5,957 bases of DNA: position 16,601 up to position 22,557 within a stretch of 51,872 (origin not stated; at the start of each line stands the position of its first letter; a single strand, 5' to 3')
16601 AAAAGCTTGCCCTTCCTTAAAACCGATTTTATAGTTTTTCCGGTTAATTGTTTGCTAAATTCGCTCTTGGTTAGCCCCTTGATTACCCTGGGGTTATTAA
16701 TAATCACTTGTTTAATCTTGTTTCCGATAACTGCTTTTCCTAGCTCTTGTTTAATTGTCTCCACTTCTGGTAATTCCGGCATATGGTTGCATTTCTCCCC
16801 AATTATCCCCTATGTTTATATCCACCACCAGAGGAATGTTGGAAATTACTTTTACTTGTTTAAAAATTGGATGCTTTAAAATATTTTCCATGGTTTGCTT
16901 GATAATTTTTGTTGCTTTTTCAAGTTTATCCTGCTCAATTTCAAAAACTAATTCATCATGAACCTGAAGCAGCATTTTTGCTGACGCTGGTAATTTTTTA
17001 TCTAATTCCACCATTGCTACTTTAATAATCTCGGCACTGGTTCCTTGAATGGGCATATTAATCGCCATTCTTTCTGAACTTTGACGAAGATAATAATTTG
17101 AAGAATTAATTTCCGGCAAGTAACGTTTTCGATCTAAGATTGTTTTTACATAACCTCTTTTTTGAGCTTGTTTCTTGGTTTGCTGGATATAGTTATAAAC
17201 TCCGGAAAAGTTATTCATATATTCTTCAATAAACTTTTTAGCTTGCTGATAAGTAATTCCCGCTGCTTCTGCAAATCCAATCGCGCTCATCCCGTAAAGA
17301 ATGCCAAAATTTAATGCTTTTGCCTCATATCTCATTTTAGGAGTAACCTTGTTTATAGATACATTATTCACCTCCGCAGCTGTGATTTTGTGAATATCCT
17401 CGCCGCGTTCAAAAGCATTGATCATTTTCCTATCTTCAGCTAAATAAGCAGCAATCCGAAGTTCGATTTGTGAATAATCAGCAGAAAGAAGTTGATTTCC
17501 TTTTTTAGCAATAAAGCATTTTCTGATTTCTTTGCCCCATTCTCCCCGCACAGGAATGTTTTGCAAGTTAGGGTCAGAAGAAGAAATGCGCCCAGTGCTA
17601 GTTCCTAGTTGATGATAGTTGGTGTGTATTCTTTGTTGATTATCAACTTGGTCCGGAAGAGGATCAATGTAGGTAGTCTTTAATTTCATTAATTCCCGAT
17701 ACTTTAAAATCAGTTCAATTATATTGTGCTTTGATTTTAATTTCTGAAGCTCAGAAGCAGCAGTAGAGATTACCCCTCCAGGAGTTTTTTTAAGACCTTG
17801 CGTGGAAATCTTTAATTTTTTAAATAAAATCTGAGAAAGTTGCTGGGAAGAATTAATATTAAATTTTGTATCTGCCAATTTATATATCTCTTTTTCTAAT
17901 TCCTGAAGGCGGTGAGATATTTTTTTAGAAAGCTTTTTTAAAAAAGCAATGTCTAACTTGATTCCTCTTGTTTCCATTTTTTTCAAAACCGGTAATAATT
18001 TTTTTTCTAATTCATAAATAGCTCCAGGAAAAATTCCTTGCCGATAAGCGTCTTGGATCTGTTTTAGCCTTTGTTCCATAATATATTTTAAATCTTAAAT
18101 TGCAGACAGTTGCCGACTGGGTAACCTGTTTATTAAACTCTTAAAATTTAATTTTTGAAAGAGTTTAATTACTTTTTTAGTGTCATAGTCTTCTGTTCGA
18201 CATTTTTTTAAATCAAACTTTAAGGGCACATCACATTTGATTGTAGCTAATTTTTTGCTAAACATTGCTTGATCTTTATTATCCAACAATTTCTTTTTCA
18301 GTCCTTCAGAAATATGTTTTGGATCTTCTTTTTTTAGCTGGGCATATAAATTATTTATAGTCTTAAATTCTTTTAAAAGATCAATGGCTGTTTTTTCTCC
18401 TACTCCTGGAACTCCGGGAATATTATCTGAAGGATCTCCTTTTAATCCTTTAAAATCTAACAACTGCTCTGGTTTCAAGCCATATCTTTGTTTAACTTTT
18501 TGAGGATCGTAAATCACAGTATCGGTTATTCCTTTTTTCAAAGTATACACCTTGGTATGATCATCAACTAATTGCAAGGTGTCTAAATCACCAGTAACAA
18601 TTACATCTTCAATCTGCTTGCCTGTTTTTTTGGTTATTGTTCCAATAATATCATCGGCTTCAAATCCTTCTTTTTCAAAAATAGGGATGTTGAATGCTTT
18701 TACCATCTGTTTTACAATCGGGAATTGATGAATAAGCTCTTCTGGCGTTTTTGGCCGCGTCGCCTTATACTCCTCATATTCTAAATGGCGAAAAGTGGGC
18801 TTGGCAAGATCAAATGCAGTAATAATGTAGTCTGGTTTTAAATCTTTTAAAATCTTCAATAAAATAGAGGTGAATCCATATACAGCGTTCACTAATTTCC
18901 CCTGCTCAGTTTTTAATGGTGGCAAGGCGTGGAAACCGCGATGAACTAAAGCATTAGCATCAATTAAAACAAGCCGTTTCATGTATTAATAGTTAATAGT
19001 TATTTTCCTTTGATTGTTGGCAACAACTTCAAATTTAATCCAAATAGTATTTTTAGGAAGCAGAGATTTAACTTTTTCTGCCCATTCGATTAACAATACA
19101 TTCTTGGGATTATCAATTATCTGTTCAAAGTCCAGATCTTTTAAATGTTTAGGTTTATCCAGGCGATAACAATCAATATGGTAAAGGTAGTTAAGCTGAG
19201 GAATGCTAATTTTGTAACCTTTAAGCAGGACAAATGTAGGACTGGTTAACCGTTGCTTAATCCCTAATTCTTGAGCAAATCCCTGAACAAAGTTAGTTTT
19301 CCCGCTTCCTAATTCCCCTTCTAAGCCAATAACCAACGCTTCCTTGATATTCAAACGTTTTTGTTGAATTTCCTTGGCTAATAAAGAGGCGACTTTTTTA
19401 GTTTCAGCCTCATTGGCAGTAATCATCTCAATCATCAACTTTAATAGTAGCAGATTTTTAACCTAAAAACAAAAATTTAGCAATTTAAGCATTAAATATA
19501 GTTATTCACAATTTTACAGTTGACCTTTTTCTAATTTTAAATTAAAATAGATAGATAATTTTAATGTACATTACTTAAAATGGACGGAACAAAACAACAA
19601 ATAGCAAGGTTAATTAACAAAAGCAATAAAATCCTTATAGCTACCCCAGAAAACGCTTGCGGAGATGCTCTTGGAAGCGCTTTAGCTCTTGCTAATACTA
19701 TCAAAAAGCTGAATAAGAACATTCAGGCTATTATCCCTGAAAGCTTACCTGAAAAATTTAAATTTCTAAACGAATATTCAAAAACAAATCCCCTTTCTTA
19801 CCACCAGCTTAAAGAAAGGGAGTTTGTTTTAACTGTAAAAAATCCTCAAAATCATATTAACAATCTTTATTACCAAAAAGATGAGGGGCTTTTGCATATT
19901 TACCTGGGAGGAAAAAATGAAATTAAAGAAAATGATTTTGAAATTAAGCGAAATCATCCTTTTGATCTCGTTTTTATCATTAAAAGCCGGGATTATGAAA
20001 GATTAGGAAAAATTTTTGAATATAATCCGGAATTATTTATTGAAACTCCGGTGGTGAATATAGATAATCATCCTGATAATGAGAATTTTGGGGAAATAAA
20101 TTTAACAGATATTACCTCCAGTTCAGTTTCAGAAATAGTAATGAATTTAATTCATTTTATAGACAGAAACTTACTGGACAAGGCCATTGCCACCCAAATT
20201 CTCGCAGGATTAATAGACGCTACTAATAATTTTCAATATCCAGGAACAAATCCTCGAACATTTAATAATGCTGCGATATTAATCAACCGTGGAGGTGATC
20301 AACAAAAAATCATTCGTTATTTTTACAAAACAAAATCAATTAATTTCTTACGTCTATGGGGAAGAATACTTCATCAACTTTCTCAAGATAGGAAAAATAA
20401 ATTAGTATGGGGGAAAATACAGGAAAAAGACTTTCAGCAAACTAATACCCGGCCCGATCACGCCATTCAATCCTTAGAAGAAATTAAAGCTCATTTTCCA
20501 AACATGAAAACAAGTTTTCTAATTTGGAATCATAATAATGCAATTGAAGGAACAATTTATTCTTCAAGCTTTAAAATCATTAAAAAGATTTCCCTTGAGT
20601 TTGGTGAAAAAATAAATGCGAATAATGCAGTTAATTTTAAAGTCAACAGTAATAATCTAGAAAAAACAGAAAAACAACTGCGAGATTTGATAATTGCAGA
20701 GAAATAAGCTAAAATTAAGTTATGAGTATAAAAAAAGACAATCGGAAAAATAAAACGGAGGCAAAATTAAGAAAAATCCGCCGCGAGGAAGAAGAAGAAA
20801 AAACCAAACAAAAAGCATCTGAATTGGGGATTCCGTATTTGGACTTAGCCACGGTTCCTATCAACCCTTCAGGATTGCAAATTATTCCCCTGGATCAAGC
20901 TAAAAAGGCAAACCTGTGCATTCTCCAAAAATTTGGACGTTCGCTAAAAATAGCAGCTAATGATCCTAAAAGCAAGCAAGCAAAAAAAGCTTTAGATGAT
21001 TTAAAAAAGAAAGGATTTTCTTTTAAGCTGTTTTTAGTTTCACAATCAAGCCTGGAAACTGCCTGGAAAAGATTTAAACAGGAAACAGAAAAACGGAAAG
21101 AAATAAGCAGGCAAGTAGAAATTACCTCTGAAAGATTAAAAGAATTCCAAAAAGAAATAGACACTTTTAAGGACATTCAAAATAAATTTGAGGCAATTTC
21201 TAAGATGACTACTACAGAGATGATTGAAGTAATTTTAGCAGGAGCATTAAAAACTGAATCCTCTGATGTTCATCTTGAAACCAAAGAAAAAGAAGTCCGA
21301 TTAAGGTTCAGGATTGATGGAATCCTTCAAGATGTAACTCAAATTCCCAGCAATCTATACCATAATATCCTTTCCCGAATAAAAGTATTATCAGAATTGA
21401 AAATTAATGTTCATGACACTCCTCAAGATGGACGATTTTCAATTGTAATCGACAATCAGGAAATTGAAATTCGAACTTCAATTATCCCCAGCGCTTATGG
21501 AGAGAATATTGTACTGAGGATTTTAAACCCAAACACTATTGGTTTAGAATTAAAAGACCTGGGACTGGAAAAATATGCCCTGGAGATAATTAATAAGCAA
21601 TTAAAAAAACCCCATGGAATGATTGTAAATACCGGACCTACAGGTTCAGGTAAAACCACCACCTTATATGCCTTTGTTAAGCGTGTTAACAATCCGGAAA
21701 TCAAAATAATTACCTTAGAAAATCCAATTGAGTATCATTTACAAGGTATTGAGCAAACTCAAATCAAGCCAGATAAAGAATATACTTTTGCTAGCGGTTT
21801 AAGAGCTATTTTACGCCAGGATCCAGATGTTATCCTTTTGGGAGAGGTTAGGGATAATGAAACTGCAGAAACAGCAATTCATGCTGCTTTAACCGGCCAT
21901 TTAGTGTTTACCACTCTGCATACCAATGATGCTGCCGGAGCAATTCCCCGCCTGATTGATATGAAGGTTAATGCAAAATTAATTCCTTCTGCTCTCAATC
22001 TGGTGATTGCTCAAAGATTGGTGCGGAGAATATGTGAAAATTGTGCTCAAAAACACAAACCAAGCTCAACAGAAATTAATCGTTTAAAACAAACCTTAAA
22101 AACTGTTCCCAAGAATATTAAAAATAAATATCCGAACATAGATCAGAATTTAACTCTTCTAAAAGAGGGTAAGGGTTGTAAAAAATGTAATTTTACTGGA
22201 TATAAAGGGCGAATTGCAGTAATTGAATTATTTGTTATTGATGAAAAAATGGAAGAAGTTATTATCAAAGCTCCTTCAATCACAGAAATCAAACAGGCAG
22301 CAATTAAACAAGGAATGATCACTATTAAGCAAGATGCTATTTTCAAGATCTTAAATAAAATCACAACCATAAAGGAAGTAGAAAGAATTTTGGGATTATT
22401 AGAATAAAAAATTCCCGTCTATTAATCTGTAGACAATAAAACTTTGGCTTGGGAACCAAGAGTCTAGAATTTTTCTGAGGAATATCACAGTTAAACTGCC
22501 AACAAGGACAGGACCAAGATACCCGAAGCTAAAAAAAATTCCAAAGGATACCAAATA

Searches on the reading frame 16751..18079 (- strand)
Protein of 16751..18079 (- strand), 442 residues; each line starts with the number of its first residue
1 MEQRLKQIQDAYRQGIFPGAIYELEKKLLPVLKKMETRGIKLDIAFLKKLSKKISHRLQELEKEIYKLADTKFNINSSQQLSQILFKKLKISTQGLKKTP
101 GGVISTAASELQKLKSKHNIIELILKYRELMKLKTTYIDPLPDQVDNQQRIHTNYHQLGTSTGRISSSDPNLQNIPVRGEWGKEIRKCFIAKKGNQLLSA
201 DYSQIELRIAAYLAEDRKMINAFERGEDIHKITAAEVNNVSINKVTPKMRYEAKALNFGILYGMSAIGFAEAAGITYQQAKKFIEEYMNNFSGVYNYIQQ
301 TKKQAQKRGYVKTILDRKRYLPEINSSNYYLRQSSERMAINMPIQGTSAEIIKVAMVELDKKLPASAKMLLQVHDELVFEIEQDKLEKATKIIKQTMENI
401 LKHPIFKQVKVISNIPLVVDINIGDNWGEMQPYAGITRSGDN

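Call 42: search_protein_families(library=pfam, proteins=[window:16751-18079:-], max_evalue=0.0001)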
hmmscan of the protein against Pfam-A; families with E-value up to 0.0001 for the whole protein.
window:16751-18079:- (442 aa): 1 family
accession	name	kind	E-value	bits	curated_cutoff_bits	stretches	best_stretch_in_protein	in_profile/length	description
PF00476.26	DNA_pol_A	-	1.2e-148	495.5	34.3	1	46-429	3-381/381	DNA polymerase family A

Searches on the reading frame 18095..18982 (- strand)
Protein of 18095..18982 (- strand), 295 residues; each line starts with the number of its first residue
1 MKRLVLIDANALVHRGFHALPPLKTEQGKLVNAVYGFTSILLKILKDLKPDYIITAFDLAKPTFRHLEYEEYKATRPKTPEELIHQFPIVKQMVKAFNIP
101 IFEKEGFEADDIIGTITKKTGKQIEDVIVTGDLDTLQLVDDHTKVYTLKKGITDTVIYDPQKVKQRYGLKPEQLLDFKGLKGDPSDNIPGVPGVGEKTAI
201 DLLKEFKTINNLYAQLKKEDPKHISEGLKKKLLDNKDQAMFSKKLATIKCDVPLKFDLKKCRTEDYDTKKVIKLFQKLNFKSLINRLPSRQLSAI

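Call 42: search_protein_families(library=pfam, proteins=[window:18095-18982:-], max_evalue=0.0001)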
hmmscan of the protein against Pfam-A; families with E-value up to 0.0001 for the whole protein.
window:18095-18982:- (295 aa): 2 families
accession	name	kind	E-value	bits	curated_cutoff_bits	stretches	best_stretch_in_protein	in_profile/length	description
PF02739.22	5_3_exonuc_N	-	2e-57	193.9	34.3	1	3-168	1-164/164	5'-3' exonuclease, N-terminal resolvase-like domain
PF01367.25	5_3_exonuc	-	3.9e-34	117.5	40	1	170-268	2-96/97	5'-3' exonuclease, C-terminal SAM fold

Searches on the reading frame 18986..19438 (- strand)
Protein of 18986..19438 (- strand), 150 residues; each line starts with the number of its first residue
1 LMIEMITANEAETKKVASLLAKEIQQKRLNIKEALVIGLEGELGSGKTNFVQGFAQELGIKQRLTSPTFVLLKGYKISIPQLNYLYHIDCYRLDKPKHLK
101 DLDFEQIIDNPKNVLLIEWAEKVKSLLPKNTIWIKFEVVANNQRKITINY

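Call 42: search_protein_families(library=pfam, proteins=[window:18986-19438:-], max_evalue=0.0001)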
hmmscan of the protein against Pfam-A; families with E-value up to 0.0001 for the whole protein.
window:18986-19438:- (150 aa): 2 families
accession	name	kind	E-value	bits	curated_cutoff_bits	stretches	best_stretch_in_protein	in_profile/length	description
PF02367.23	TsaE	-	4.4e-34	117.6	26.6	1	8-146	2-128/128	Threonylcarbamoyl adenosine biosynthesis protein TsaE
PF07693.20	KAP_NTPase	-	9.8e-05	22.2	20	1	14-59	2-45/293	KAP family P-loop domain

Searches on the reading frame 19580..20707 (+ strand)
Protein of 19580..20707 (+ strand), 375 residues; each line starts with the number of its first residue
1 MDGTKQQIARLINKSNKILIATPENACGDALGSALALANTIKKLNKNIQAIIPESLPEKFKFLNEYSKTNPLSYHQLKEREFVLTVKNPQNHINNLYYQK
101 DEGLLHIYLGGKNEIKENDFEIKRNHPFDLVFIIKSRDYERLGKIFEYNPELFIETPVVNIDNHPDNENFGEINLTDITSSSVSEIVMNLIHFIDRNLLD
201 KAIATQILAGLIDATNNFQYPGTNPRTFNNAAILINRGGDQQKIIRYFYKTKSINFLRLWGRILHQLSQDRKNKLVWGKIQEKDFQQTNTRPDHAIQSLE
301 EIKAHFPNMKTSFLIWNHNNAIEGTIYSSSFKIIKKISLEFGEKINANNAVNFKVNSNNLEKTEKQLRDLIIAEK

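Call 42: search_protein_families(library=pfam, proteins=[window:19580-20707:+], max_evalue=0.0001)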
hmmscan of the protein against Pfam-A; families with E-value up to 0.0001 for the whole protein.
window:19580-20707:+ (375 aa): 1 family
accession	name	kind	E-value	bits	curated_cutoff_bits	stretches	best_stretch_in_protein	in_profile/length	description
PF01368.27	DHH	-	3.1e-07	31.2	28.1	1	17-210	1-124/125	DHH family, N-terminal domain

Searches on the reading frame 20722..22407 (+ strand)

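Call 42: search_protein_families(library=pfam, proteins=[window:20722-22407:+], max_evalue=0.0001)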
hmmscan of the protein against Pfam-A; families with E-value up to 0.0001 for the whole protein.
window:20722-22407:+ (561 aa): 2 families
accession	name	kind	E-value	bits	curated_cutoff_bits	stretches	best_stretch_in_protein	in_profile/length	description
PF00437.27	T2SSE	-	4.6e-119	397.8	24.9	1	164-555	8-370/370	Type II/IV secretion system protein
PF05157.20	MshEN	-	3.5e-08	33.8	23.1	1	35-123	1-88/90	MshEN domain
